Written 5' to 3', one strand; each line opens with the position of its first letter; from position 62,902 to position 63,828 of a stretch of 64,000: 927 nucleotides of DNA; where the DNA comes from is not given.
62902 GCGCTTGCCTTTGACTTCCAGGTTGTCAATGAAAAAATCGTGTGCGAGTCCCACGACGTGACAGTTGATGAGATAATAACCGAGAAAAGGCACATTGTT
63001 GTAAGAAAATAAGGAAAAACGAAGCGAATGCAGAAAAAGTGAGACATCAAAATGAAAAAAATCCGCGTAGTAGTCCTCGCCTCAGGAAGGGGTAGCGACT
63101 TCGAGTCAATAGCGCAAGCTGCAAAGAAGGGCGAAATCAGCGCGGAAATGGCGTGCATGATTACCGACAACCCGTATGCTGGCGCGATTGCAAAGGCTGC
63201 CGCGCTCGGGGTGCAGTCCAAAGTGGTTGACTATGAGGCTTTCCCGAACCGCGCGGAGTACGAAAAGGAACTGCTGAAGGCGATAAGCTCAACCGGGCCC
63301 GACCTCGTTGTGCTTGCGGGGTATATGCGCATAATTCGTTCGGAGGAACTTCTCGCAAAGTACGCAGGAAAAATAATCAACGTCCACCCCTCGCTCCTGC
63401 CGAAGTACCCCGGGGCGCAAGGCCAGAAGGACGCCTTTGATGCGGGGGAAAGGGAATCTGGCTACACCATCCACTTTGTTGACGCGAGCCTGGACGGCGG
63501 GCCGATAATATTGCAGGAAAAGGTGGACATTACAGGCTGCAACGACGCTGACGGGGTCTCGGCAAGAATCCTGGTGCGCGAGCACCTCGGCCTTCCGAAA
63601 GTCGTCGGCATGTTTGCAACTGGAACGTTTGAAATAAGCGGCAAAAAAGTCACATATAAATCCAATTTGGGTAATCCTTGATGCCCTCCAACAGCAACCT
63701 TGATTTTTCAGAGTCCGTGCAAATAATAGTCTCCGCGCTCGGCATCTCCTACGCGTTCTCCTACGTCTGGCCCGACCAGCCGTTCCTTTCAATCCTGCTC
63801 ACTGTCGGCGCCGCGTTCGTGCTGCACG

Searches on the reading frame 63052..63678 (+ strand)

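Call 47: search_protein_families(library=pfam, proteins=[window:63052-63678:+], max_evalue=0.001)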
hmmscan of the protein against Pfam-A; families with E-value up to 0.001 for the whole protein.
window:63052-63678:+ (209 aa): 1 family
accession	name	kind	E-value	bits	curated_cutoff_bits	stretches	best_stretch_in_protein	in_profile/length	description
PF00551.24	Formyl_trans_N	-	4.2e-49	167.2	26.1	1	5-185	2-181/181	Formyl transferase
